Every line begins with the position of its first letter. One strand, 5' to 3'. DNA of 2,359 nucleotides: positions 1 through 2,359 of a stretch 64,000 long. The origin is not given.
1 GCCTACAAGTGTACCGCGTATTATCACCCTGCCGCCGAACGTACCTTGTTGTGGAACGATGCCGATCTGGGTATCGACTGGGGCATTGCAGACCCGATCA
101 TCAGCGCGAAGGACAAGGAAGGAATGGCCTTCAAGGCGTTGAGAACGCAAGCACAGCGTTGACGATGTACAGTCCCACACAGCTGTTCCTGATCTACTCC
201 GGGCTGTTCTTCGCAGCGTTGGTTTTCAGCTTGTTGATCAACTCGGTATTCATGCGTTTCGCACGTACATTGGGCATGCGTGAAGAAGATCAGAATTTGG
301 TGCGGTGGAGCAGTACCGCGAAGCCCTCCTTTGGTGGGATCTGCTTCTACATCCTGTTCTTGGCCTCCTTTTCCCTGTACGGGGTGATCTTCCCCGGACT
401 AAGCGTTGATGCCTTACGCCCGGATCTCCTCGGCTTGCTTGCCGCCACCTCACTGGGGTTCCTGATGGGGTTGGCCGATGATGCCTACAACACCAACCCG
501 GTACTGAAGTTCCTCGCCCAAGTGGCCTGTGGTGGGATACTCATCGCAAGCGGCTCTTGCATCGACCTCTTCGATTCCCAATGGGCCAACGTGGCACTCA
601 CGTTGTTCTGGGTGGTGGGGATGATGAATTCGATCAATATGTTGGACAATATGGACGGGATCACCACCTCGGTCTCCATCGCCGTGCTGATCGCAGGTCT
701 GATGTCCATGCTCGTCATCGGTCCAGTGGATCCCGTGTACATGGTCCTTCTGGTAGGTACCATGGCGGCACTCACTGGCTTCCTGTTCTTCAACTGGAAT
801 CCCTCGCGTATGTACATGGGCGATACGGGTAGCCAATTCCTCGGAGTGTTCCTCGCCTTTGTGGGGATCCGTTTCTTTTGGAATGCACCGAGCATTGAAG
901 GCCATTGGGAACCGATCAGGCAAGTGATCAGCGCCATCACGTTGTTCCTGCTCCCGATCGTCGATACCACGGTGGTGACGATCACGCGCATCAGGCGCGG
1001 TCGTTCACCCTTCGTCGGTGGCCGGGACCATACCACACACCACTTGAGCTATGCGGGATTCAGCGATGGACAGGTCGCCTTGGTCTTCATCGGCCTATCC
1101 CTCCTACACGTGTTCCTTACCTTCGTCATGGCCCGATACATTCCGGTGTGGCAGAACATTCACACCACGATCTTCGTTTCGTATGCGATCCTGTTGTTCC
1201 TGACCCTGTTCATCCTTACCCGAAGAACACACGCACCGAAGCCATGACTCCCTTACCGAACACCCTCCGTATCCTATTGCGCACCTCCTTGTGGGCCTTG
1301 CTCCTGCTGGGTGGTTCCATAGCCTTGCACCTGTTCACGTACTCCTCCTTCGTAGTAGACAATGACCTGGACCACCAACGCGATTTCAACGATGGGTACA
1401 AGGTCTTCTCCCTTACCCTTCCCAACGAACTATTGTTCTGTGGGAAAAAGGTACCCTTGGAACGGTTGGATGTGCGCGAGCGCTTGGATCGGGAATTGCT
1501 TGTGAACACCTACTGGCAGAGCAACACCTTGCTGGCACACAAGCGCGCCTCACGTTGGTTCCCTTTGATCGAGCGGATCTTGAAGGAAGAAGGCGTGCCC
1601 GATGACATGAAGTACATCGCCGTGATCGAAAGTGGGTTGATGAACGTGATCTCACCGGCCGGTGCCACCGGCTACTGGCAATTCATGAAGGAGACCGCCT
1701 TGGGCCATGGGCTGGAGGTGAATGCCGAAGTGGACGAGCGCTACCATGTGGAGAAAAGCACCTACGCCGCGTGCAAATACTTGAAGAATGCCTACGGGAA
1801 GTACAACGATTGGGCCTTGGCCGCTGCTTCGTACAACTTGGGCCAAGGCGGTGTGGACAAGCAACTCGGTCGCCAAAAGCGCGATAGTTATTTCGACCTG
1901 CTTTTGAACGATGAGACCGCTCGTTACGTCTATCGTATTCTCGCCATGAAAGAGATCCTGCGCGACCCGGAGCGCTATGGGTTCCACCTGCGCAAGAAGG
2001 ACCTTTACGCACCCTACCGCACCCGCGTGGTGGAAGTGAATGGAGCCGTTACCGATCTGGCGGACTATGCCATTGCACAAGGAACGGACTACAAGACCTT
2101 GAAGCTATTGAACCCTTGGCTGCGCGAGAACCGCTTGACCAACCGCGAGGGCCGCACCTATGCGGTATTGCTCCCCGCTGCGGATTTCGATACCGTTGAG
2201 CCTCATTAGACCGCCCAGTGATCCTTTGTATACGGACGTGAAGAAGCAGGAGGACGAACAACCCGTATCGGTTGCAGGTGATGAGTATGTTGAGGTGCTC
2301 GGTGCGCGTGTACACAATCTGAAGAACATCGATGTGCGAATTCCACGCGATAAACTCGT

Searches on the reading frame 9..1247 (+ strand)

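Call 32: search_protein_families(library=pfam, proteins=[window:9-1247:+], max_evalue=0.00001)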
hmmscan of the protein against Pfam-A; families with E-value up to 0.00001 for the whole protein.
window:9-1247:+ (412 aa): 1 family
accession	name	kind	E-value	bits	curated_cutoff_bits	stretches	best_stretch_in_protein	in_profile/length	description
PF00953.26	Glycos_transf_4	-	9.7e-27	94.4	27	1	141-288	2-158/160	Glycosyl transferase family 4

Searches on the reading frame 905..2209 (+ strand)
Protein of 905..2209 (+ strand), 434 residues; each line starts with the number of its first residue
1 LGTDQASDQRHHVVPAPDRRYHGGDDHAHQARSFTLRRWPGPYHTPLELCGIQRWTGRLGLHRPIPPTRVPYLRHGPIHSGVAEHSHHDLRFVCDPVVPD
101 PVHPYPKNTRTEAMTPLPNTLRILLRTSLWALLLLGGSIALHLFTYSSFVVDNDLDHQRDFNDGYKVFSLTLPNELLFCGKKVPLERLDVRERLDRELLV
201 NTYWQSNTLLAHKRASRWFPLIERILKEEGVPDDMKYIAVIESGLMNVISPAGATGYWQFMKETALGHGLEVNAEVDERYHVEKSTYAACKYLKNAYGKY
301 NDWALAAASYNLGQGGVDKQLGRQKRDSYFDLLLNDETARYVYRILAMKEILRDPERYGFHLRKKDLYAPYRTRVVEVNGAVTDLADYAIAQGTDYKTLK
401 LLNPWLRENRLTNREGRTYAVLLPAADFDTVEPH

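Call 32: search_protein_families(library=pfam, proteins=[window:905-2209:+], max_evalue=0.00001)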
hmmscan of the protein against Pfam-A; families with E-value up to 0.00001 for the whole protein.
window:905-2209:+ (434 aa): 1 family
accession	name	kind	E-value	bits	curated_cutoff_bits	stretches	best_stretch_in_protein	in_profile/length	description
PF01464.25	SLT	-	4.9e-21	74.9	21.3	1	226-327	8-111/117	Transglycosylase SLT domain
